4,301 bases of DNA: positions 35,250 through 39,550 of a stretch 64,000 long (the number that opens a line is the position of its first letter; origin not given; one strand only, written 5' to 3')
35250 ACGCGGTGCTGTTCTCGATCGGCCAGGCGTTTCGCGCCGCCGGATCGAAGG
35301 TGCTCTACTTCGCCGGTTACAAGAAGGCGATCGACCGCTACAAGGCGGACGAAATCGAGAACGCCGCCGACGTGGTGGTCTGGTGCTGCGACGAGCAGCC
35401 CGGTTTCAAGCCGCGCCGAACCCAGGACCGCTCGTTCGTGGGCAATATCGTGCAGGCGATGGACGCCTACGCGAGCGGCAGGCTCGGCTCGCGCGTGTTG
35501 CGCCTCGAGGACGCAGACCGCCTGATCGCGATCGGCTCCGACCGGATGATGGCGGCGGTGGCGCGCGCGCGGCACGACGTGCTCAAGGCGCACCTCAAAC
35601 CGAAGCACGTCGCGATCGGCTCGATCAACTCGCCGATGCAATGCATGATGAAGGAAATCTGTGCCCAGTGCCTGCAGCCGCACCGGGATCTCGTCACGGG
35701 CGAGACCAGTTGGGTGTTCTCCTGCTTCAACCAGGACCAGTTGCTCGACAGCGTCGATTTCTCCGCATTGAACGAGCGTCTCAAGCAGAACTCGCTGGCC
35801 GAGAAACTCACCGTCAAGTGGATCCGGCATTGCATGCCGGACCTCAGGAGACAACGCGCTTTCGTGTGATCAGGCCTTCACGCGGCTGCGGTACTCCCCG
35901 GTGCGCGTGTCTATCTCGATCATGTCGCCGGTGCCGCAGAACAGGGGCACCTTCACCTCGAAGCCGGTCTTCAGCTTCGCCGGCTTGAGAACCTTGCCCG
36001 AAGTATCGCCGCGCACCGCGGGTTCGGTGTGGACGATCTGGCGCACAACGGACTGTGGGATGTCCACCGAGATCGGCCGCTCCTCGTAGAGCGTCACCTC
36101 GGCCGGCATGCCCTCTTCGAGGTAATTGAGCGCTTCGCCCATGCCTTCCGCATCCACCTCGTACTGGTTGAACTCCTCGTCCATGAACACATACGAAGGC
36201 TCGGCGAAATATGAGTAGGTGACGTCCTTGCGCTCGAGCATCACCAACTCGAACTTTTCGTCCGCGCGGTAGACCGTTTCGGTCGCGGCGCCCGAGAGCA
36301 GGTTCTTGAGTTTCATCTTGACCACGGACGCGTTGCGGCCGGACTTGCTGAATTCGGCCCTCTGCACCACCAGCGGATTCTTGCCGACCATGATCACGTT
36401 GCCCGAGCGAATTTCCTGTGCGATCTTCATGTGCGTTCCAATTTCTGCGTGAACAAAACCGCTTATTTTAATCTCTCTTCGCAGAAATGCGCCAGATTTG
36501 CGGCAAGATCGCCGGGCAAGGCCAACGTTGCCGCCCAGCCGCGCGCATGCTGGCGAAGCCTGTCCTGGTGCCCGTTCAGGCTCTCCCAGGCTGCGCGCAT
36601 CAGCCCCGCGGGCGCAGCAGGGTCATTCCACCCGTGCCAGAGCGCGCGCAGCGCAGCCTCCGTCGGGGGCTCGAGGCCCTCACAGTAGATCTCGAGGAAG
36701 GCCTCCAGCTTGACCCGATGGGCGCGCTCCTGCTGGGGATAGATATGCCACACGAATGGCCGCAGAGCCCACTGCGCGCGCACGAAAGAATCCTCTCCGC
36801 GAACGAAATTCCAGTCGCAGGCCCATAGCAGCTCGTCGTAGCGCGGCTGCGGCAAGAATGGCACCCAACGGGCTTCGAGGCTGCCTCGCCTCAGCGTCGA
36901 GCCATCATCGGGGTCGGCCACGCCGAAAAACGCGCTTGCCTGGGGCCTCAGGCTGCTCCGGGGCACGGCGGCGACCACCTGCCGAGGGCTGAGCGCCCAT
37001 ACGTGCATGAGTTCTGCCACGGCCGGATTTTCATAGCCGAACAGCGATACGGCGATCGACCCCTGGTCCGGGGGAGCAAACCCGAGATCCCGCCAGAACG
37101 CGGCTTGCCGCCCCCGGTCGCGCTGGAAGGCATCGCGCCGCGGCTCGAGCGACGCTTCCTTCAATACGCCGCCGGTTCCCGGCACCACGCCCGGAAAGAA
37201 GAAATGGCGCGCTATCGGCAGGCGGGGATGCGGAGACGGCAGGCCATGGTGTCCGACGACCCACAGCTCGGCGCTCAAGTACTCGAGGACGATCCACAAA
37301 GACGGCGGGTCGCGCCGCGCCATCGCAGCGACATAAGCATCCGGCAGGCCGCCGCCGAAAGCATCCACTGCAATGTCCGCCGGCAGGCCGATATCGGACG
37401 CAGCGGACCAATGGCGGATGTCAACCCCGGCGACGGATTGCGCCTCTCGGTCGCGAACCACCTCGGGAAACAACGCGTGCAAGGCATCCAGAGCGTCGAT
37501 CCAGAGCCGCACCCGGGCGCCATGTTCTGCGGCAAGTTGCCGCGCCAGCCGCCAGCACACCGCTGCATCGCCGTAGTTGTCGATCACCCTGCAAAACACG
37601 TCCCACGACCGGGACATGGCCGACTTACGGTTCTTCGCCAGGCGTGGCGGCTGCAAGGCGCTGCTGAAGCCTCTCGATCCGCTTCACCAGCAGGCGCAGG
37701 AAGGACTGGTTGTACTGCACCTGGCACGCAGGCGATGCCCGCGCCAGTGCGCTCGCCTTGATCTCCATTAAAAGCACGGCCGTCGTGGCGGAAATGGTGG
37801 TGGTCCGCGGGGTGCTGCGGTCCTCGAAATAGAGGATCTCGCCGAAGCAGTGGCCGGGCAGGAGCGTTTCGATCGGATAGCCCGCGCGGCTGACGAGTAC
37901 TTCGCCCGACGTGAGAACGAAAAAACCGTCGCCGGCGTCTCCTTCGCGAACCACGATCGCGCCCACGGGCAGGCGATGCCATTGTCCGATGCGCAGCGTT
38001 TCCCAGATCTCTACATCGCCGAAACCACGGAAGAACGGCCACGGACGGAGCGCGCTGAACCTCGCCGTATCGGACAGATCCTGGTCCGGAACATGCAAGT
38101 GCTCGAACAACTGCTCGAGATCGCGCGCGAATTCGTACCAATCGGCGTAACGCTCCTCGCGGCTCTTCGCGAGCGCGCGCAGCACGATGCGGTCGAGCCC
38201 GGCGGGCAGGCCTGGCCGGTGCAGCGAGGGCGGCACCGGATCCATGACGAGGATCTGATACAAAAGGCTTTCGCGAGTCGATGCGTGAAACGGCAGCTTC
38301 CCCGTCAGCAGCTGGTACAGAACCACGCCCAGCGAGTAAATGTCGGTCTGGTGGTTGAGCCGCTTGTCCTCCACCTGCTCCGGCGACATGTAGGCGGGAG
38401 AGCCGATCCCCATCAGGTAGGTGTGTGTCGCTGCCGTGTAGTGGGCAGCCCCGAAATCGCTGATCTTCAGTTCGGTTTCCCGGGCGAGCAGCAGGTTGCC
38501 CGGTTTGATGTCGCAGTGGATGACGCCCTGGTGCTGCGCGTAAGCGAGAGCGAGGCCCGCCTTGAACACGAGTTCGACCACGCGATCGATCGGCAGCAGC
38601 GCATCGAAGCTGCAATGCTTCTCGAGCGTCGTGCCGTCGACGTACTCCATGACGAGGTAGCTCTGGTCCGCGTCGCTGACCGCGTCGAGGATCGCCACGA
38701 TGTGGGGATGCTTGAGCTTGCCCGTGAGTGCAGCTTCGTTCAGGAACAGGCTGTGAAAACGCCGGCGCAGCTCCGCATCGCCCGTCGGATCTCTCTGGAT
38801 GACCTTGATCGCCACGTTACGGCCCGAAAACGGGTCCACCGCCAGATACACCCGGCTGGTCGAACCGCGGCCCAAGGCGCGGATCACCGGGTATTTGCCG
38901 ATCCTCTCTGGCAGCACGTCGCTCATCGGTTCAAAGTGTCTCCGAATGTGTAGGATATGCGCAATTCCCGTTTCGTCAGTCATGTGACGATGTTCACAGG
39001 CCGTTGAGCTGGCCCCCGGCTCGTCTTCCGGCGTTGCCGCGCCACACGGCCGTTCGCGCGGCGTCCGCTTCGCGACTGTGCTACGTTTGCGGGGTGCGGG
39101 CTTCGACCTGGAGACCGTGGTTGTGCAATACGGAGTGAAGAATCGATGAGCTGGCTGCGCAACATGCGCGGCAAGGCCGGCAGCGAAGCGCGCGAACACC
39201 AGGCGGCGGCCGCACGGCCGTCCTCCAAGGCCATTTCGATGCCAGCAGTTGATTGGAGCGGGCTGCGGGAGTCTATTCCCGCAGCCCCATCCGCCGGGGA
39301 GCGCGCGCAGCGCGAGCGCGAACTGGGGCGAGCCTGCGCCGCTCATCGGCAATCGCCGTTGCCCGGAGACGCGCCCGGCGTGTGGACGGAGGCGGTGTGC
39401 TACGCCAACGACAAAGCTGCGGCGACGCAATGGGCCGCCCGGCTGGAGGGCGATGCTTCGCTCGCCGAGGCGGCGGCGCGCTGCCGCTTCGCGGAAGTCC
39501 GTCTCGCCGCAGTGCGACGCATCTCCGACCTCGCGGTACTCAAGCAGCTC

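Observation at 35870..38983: Ser/Thr kinase with cNMP-binding domain lies 7 nt upstream of earP-efp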

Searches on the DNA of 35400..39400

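Call 43: search_rna_families(source=window, start=35400, end=39400, threshold=evalue, max_evalue=1)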
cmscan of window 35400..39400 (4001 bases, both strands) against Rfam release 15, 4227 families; matches with E-value up to 1: 0.
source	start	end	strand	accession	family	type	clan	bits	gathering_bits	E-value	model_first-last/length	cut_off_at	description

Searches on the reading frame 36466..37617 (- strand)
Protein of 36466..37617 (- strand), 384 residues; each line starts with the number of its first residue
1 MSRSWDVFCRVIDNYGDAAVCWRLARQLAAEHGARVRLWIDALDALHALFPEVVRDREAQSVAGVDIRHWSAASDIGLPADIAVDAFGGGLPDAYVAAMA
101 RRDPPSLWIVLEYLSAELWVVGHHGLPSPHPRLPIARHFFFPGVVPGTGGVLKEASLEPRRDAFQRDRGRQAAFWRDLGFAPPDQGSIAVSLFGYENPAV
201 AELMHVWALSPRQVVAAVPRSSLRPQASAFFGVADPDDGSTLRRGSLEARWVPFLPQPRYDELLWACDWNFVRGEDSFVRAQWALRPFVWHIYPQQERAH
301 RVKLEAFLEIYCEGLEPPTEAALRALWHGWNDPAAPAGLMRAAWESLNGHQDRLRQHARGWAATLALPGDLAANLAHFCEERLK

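Call 3: search_protein_families(library=pfam, proteins=[window:36466-37617:-], max_evalue=0.01)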
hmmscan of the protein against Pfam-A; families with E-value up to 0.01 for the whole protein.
window:36466-37617:- (384 aa): 1 family
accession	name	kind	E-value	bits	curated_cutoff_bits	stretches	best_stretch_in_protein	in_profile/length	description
PF10093.14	EarP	-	1.9e-135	452.2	25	1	5-380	1-372/372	Elongation-Factor P (EF-P) rhamnosyltransferase EarP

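Call 4: search_protein_families(library=ncbifam, proteins=[window:36466-37617:-], max_evalue=0.01)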
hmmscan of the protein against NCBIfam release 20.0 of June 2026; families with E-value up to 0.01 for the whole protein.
window:36466-37617:- (384 aa): 1 family
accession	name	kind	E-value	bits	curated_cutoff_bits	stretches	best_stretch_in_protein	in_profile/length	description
TIGR03837.1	efp_Arg_rhamno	equivalog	6.4e-137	456.7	347.05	1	5-380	1-371/371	elongation factor P maturation arginine rhamnosyltransferase EarP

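Call 14: find_related_loci(query=window:36466-37617:-, collection=genome_contigs, flank=6000)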
Query window:36466-37617:- (384 aa) in genome_contigs; peptide patterns used: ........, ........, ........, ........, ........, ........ (x = any residue, [..] = any of these).
147 stretches matched a pattern; 82 encode a relative of the query (tblastn E <= 1e-3); the best 80 are kept; 80 distinct loci.
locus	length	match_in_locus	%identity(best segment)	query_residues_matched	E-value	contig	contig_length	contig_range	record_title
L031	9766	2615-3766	90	1-384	0e+0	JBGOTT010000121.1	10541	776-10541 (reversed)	MAG: Gammaproteobacteria bacterium isolate OBJ_0618_7090110_156 k141_4570740_length_10541_cov_29.0333, whole genome shot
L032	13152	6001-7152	72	1-383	0e+0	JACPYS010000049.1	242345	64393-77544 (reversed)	MAG: Betaproteobacteria bacterium isolate NC_groundwater_869_Pr1_S2p5_64_25 Montesol18_S2p5_coassembly_scaffold_833724,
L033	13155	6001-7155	64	1-384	6e-164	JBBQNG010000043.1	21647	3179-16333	MAG: Burkholderiales bacterium isolate Co_metawrap_311 Cmw_311_k141_8689347_length_21647_cov_5.9991, whole genome shotgu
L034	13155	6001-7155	66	1-384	9e-162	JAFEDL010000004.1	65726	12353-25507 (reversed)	MAG: Proteobacteria bacterium isolate SZAS-79 PROT-TMP-5__4__length-65726, whole genome shotgun sequence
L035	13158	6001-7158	65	3-384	3e-158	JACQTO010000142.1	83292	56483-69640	MAG: Betaproteobacteria bacterium isolate NC_groundwater_1413_Ag_S-0.65um_62_47 S_p65_S5_coassembly_k141_3122970, whole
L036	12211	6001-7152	61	1-384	5e-157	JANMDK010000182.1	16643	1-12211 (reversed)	MAG: Pseudomonadota bacterium isolate OTE_75_metabat_17 OTE_75_k141_2051517, whole genome shotgun sequence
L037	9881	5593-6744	65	1-384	5e-157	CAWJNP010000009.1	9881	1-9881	MAG: uncultured beta proteobacterium isolate MFD02832.bin.2.128 genome assembly, contig: contig_19507, whole genome shot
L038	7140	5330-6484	63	1-384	2e-156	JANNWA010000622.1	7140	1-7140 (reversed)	MAG: Pseudomonadota bacterium isolate VAR_34_metabat_426 VAR_34_k141_1683728, whole genome shotgun sequence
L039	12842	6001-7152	61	1-384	3e-153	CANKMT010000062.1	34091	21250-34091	MAG: Betaproteobacteria bacterium isolate TH-Jun18-184 genome assembly, contig: TH-Jun18-C2383, whole genome shotgun seq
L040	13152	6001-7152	64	1-384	1e-151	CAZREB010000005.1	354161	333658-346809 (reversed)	MAG TPA_asm: uncultured Bordetella sp. isolate binchicken_co199_16 genome assembly, contig: NODE_21_length_354161_cov_11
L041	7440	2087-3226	62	1-381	1e-151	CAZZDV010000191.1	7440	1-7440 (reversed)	MAG TPA_asm: uncultured Bordetella sp. isolate SRP128246_co1_109 genome assembly, contig: NODE_26740_length_7440_cov_13.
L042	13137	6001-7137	63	4-384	1e-150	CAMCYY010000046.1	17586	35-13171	MAG: Bordetella parapertussis isolate ME-08apr19-248 genome assembly, contig: ME-08apr19-C6789, whole genome shotgun seq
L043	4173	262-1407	60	3-384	3e-153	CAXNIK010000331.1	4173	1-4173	MAG: Burkholderiales bacterium isolate TH-11nov19-206 genome assembly, contig: TH-11nov19-C52903, whole genome shotgun s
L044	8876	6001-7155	61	1-384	4e-149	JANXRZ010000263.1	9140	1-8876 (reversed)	MAG: Proteobacteria bacterium isolate 336R_metabat_400 336R_k141_1464604, whole genome shotgun sequence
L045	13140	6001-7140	63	1-384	6e-147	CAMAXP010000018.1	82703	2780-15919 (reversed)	MAG: Bordetella parapertussis isolate MH-08apr19-17 genome assembly, contig: MH-08apr19-C565, whole genome shotgun seque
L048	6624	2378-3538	63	3-383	6e-145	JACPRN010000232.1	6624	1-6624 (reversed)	MAG: Betaproteobacteria bacterium isolate NC_groundwater_680_Ag_B-0.1um_64_41 B2_S2_coassemblyk141_3109207, whole genome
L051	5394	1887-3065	57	2-384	2e-133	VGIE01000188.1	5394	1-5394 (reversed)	MAG: Betaproteobacteria bacterium isolate K_Offshore_80m_m2_043 K_Offshore_80m_m2_043_Ga0194132_10026861, whole genome s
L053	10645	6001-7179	56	5-384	1e-131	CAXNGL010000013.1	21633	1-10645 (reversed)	MAG: Burkholderiales bacterium isolate MH-08apr19-83 genome assembly, contig: MH-08apr19-C5454, whole genome shotgun seq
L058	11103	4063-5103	55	3-384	1e-115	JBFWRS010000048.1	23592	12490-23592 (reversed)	MAG: Burkholderiales bacterium isolate CA_2019_TPBF_211 NODE_10512_length_23592_cov_11.148349_TPBF, whole genome shotgun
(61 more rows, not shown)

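Call 24: search_protein_families(library=pfam, proteins=[L048:714-2372:+, L051:72-1844:+, L042:4242-5957:+, L053:4040-5950:+, L058:2957-4060:+, L034:4728-5930:-, L032:4542-6410:-], max_evalue=0.001)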
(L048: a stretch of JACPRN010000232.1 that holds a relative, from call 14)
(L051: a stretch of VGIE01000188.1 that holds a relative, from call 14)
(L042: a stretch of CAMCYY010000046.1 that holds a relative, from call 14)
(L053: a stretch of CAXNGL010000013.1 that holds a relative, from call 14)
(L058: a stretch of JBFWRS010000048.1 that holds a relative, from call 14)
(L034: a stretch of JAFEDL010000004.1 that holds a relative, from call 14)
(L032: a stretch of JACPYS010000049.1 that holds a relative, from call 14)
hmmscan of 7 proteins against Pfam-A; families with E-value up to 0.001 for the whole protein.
L048:714-2372:+ (553 aa): 0 families

L051:72-1844:+ (591 aa): 1 family
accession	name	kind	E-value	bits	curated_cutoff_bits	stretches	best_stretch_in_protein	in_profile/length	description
PF00528.27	BPD_transp_1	-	2.4e-14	53.9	26.4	2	105-292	4-174/184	Binding-protein-dependent transport system inner membrane component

L042:4242-5957:+ (572 aa): 1 family
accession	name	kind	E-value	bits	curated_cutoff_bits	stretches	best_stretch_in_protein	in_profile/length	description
PF00528.27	BPD_transp_1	-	4.7e-16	59.5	26.4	2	93-281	3-173/184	Binding-protein-dependent transport system inner membrane component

L053:4040-5950:+ (637 aa): 1 family
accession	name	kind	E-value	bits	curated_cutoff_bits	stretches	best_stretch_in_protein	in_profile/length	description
PF00528.27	BPD_transp_1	-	3.7e-15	56.6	26.4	2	157-347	4-176/184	Binding-protein-dependent transport system inner membrane component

L058:2957-4060:+ (368 aa): 1 family
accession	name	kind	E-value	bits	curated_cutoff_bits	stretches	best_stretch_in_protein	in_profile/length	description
PF00682.25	HMGL-like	-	3.8e-50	171.1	29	1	71-340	4-258/260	HMGL-like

L034:4728-5930:- (401 aa): 9 families
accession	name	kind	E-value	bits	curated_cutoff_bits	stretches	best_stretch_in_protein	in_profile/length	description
PF03486.20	HI0933_like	-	3.3e-90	302.2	50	1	7-399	2-243/244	HI0933-like protein Rossmann domain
PF22780.1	HI0933_like_1st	-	2.7e-33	115.6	27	1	193-346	1-165/165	HI0933-like protein barrel and H2TH domain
PF00890.30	FAD_binding_2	-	1.1e-09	38.5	20.4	1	7-83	1-78/414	FAD binding domain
PF01266.30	DAO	-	3.4e-09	37.1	27.9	1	7-42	1-36/353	FAD dependent oxidoreductase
PF12831.13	FAD_oxidored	-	6.6e-09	36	27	1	7-161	1-141/416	FAD dependent oxidoreductase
PF13738.12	Pyr_redox_3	-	4.1e-08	33.3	30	0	111-173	82-141/305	Pyridine nucleotide-disulphide oxidoreductase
PF07992.20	Pyr_redox_2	-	3.1e-07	30.6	26.1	1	7-40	2-36/291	Pyridine nucleotide-disulphide oxidoreductase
PF13450.12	NAD_binding_8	-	3e-06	27.8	21.9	1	10-44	1-35/68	NAD(P)-binding Rossmann-like domain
PF01134.28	GIDA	-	3.3e-05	23.6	22.1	1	7-38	1-33/391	Glucose inhibited division protein A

L032:4542-6410:- (623 aa): 3 families
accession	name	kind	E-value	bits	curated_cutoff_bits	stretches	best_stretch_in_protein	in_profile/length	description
PF13458.12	Peripla_BP_6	-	3.4e-64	218.1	31.7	1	235-583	1-338/343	Periplasmic binding protein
PF13433.12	Peripla_BP_5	-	1.4e-32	113.6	27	1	237-583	2-336/363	Periplasmic binding protein domain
PF01094.35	ANF_receptor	-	1.5e-18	67.4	25.4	1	259-460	6-203/353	Receptor family ligand binding region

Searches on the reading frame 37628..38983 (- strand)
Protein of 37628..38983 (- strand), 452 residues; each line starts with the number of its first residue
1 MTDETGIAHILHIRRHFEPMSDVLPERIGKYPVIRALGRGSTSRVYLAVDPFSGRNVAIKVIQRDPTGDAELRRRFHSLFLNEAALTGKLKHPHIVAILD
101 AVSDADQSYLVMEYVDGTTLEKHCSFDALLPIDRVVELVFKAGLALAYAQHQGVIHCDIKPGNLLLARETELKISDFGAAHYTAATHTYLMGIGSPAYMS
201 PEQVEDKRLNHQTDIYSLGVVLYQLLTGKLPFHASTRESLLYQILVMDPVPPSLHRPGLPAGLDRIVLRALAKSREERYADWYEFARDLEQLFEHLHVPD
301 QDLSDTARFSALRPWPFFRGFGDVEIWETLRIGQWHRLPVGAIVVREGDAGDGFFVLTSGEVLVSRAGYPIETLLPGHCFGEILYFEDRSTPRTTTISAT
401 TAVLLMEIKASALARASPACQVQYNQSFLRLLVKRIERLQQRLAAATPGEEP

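Call 3: search_protein_families(library=pfam, proteins=[window:37628-38983:-], max_evalue=0.01)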
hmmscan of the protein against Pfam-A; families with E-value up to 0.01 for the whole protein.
window:37628-38983:- (452 aa): 6 families
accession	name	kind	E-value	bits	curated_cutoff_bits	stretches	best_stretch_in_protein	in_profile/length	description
PF00069.31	Pkinase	-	2.9e-49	168.3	31.7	1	33-243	3-208/263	Protein kinase domain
PF07714.23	PK_Tyr_Ser-Thr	-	3.2e-30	105.7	23.1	1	35-249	5-222/258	Protein tyrosine and serine/threonine kinase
PF00027.35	cNMP_binding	-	2.2e-12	47.2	27.5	1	337-415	3-84/89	Cyclic nucleotide-binding domain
PF03109.22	ABC1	-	2.5e-11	43.6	22.9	1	106-183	141-217/244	ABC1 atypical kinase-like domain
PF01636.29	APH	-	3.3e-05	24.2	23.2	0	144-181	163-198/239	Phosphotransferase enzyme family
PF14531.12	Kinase-like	-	9.7e-05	22.2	25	1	147-238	159-257/289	Kinase-like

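Call 4: search_protein_families(library=ncbifam, proteins=[window:37628-38983:-], max_evalue=0.01)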
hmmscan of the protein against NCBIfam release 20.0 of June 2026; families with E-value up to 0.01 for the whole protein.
window:37628-38983:- (452 aa): 21 families
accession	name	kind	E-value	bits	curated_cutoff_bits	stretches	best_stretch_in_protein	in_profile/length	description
NF033483.0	PknB_PASTA_kin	equivalog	2.7e-77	261.1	450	1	29-298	7-274/563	Stk1 family PASTA domain-containing Ser/Thr kinase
NF047741.1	antiphage_MADS6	equivalog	7.3e-44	150.3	460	2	141-295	307-463/612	methylation-associated defense system protein kinase MAD6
NF009651.0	PRK13184.1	equivalog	1.2e-42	146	839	1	28-293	1-291/932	serine/threonine-protein kinase PknD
NF052427.1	StpK7MSMEG_1200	equivalog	2e-37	129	900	1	27-291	5-267/601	serine/threonine protein kinase StpK7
TIGR03903.1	TOMM_kin_cyc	equivalog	1.8e-30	105.6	705.75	1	54-277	3-235/1267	TOMM system kinase/cyclase fusion protein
NF053615.1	SerThrKinAfsKStmc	equivalog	5.2e-26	91.5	1300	1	22-278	6-254/809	protein serine/threonine kinase AfsK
NF033442.0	BREX_PglW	equivalog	5.4e-26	90.7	990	2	29-182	512-662/1391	BREX system serine/threonine kinase PglW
NF038150.1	lanthi_synth_IV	equivalog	6.6e-24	84.3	650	1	29-278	189-443/851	class IV lanthionine synthetase LanL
NF038151.1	lanthi_synth_III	equivalog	1.9e-13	49.7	575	1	30-228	221-425/833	class III lanthionine synthetase LanKC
NF043056.1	T4SS_LegK1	equivalog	2.3e-12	46.3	550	1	98-225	144-283/516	Dot/Icm T4SS effector kinase LegK1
TIGR03724.2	arch_bud32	equivalog_domain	3e-07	30.1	125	1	81-187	41-138/193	KEOPS complex kinase/ATPase Bud32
NF011463.0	PRK14879.1-4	equivalog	1.1e-06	28.2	188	1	34-184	20-164/237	Kae1-associated kinase Bud32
NF058632.1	SerThrKinPrkT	equivalog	1.7e-06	27.3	280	1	30-174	22-159/322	serine/threonine protein kinase PrkT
TIGR03896.1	cyc_nuc_ocin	subfamily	2.6e-05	23.7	161.05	1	343-437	18-118/317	bacteriocin-type transport-associated protein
NF007174.0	PRK09605.1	equivalog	3e-05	22.7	447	1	80-187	383-480/535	bifunctional N(6)-L-threonylcarbamoyladenine synthase/serine/threonine protein kinase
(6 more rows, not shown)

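Call 17: find_related_loci(query=window:37628-38926:-, collection=metagenome_contigs, flank=5000)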
Query window:37628-38926:- (433 aa) in metagenome_contigs; peptide patterns used: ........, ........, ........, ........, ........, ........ (x = any residue, [..] = any of these).
600 stretches matched a pattern (row limit reached: there are more); 595 encode a relative of the query (tblastn E <= 1e-3); the best 80 are kept; 80 distinct loci.
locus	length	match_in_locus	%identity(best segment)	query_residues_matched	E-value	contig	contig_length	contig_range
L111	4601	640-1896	62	1-419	1e-178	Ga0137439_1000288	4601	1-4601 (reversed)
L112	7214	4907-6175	47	7-426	5e-125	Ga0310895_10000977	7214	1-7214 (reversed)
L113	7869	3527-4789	45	7-424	6e-122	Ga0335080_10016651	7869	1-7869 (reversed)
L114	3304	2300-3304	51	8-339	1e-109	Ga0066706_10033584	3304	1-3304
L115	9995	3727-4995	42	1-424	8e-104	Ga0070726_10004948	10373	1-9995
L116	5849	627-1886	40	5-425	3e-100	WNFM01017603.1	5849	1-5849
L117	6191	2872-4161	41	5-425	6e-95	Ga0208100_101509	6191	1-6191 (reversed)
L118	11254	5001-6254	35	3-417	7e-72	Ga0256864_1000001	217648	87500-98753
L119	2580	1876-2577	47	2-232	3e-63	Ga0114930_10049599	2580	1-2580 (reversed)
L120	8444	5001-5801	38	9-278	2e-52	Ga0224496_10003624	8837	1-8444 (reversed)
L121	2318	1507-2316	39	3-272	4e-52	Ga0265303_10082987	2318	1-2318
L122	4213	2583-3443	39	6-297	6e-50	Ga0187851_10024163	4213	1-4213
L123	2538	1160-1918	42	11-266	2e-50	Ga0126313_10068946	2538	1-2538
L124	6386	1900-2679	38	8-266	2e-49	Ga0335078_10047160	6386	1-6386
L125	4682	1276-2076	38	11-279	2e-49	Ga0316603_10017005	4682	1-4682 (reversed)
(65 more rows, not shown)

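Call 36: search_solved_structures(query=window:37628-38983:-, max_evalue=0.00001)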
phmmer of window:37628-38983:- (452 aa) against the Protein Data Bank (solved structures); distinct sequences matched with E-value up to 0.00001: 2514 (the best 60 are shown).
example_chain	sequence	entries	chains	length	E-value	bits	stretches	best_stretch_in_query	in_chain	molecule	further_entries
3f61_A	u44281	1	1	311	1e-47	166.5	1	30-293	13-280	Serine/threonine-protein kinase pknB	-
3f69_A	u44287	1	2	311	2.7e-47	165.1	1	30-293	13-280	Serine/threonine-protein kinase pknB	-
3ori_A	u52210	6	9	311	3.6e-47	164.7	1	30-293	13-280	Serine/threonine protein kinase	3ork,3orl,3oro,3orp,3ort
1mru_A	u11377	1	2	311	6.9e-47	163.8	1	30-293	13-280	Probable serine/threonine-protein kinase pknB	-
6i2p_A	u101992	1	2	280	7e-47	163.8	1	30-291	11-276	Serine/threonine-protein kinase PknB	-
5u94_A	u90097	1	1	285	1.1e-46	163.1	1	29-291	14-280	Serine/threonine-protein kinase PknB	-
6b2p_A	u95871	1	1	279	1.4e-46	162.8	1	30-291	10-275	Serine/threonine-protein kinase PknB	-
1o6y_A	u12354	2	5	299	1.4e-46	162.8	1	29-291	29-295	SERINE/THREONINE-PROTEIN KINASE PKNB | Probable serine/threonine-protein kinase pknB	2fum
3orm_A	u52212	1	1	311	2.9e-46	161.7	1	30-293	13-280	Serine/threonine protein kinase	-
9ruk_A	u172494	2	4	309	3.2e-39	138.5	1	28-291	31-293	Serine/threonine-protein kinase StkP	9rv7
9ruj_A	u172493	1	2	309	3.9e-39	138.2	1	28-291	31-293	Serine/threonine-protein kinase StkP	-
4eqm_A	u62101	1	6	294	5.8e-39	137.7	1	30-296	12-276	Protein kinase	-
9ru3_A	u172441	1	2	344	5.9e-39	137.6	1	28-291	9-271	Serine/threonine-protein kinase StkP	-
9ymt_A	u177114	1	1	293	5.9e-39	137.6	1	30-296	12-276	Serine/Threonine Kinase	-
2h34_A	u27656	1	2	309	2.6e-32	115.8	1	27-282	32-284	Serine/threonine-protein kinase pknE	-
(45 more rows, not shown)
